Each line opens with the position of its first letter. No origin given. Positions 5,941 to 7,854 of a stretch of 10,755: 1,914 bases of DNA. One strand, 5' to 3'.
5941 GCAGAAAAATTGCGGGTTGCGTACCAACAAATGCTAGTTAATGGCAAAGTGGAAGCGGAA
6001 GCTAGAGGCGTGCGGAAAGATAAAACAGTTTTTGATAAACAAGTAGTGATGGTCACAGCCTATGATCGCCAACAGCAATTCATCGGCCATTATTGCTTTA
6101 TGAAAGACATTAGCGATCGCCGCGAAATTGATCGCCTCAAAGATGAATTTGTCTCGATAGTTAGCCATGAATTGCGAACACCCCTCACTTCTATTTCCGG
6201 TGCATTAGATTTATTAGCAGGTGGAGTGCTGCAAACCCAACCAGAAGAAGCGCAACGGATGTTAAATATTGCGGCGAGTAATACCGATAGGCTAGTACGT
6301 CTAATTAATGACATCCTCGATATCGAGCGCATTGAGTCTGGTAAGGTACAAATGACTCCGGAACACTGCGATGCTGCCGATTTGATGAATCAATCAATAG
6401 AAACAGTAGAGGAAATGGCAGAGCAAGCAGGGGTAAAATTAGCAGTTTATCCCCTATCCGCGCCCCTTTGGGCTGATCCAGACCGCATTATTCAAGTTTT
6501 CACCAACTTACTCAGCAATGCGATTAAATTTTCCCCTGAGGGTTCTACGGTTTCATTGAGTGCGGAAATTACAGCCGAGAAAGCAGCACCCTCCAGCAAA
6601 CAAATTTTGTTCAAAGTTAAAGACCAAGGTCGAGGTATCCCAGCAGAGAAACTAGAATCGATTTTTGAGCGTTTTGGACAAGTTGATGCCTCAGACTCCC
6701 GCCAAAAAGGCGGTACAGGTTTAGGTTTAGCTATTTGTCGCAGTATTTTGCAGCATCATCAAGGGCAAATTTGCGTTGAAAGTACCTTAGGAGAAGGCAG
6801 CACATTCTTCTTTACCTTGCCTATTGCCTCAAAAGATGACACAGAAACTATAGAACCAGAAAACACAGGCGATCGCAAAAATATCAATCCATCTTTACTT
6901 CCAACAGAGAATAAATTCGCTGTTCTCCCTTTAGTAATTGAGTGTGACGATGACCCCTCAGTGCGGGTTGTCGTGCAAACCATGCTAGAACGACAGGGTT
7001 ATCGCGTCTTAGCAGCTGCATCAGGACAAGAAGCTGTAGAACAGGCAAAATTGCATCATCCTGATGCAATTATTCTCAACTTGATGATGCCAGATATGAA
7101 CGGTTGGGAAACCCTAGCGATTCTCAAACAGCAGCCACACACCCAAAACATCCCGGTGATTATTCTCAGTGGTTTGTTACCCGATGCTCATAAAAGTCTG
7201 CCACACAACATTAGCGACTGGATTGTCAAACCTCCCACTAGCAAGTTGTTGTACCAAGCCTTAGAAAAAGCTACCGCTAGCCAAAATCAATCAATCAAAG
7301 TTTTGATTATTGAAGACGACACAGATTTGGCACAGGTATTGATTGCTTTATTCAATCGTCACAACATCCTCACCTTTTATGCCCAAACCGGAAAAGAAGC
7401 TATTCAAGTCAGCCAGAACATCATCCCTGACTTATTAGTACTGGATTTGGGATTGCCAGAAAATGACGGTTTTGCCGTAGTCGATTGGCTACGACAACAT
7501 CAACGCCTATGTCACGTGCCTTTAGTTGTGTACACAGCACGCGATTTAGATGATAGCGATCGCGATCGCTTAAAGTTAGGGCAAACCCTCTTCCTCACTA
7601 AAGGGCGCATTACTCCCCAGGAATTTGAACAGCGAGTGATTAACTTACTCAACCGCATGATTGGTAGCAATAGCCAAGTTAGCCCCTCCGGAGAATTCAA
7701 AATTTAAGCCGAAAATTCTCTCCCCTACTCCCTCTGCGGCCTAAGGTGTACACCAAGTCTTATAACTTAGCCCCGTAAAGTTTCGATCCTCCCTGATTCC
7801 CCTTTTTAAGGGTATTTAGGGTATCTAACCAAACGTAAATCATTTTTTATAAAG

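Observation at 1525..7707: The adjacent regulator and hybrid kinase contain every part of a His-Asp-His-Asp phosphorelay, possibly branched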

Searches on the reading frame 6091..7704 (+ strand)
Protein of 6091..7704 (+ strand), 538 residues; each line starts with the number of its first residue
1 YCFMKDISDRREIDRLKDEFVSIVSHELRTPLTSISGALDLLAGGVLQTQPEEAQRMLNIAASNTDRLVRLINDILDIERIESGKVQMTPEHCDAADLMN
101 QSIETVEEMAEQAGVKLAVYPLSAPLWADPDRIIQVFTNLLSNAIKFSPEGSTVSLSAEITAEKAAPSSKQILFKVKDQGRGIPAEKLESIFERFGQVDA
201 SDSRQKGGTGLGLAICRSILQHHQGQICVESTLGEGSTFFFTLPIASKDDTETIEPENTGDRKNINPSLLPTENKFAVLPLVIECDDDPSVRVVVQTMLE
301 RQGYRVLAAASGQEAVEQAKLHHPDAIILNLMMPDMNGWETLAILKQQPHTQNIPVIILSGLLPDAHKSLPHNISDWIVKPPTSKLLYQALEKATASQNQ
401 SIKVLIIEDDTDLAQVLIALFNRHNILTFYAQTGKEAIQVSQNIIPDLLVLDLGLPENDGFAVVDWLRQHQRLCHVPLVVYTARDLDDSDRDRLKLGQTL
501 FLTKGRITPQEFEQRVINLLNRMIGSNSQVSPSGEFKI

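Call 58: search_solved_structures(query=window:6091-7704:+, max_evalue=1e-10)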
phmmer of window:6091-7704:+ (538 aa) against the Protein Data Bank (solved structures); distinct sequences matched with E-value up to 1e-10: 68 (the best 60 are shown).
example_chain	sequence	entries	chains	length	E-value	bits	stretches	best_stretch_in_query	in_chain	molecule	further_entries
4u7n_A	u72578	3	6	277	1.6e-43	152.2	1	5-250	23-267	Histidine protein kinase sensor protein | Histidine kinase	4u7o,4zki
5c93_A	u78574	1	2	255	2.2e-43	151.7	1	6-250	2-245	Histidine kinase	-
4i5s_A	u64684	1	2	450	5.2e-41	143.9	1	4-251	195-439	Putative histidine kinase CovS; VicK-like protein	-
6paj_A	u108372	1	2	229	6.8e-40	140.2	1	13-244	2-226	Sensor protein SrrB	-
4jas_A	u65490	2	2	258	1.6e-39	138.9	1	5-245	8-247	Histidine kinase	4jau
2c2a_A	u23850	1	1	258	3.1e-39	138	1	5-245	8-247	SENSOR HISTIDINE KINASE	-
3dge_A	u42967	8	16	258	3.1e-39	138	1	5-245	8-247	Sensor protein | Histidine kinase | Sensor histidine kinase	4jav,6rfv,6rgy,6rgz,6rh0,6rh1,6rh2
5uht_A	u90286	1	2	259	3.1e-39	138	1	5-245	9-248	Sensor histidine kinase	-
6azr_A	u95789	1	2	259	1.6e-38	135.7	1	5-245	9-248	Sensor histidine kinase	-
6rh7_A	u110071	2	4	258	7.6e-38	133.4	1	5-245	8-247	Sensor histidine kinase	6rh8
7z8n_A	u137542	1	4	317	7.5e-37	130.1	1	11-245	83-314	Histidine kinase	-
6qrj_A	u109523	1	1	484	2.1e-35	125.3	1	19-247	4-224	Hybrid kinase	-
8u4x_A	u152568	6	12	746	3.4e-34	121.3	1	5-246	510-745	histidine kinase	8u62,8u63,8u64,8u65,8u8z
7p8e_A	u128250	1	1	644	1.2e-32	116.2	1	6-152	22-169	Receiver domain of histidine kinase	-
4q20_A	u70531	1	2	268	4.5e-28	101.2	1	11-247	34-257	Sensor protein DivL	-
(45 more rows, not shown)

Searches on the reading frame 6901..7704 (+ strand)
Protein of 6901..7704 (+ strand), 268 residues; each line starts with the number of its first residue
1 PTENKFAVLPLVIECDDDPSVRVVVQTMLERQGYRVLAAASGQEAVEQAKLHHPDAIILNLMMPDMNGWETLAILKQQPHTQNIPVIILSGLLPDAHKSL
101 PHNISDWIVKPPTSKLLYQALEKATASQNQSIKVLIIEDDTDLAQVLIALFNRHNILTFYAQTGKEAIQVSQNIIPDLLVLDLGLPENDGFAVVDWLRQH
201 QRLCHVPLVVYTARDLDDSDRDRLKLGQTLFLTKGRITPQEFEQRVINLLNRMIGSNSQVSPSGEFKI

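Call 59: search_solved_structures(query=window:6901-7704:+, max_evalue=0.01)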
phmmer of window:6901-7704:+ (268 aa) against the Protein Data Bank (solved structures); distinct sequences matched with E-value up to 0.01: 257 (the best 60 are shown).
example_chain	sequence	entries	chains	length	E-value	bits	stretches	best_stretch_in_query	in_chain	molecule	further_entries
3c3m_A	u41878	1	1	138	8.1e-23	84.1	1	12-128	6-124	Response regulator receiver protein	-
1mvo_A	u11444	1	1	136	1.4e-18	70.2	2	12-100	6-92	PhoP response regulator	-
3cg4_A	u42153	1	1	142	3.9e-13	52.4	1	13-115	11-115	Response regulator receiver domain protein (CheY-like)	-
2wb4_A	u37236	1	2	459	5.5e-13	51.9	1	15-123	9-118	DIGUANYLATE CYCLASE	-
1w25_A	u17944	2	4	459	5.8e-13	51.8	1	15-123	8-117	STALKED-CELL DIFFERENTIATION CONTROLLING PROTEIN | RESPONSE REGULATOR PLED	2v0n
9g85_A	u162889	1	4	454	5.8e-13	51.8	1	15-123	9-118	Response regulator PleD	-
9g86_A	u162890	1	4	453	6.1e-13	51.8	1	15-123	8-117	Response regulator PleD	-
4ja2_A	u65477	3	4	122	7.5e-13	51.5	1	12-104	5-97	Response regulator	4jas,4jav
9xzo_A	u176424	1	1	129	1.3e-12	50.7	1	13-128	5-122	De novo protein M1X0B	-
1nxo_A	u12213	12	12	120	1.8e-12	50.3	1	13-124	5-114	DNA-binding response regulator | Response regulator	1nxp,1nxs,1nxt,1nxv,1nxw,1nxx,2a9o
6azr_B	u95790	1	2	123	2.2e-12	49.9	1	12-104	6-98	Chemotaxis regulator-transmits chemoreceptor signals to flagelllar motor components CheY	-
3dge_C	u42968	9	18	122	2.3e-12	49.9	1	12-104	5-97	Response regulator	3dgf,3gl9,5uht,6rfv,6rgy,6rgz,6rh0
6eb7_A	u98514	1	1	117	2.9e-12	49.6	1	13-120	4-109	DNA-binding response regulator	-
3t6k_A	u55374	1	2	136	3.2e-12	49.4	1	14-118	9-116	Response regulator receiver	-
5x5j_A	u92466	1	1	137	3.6e-12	49.2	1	12-113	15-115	AdeR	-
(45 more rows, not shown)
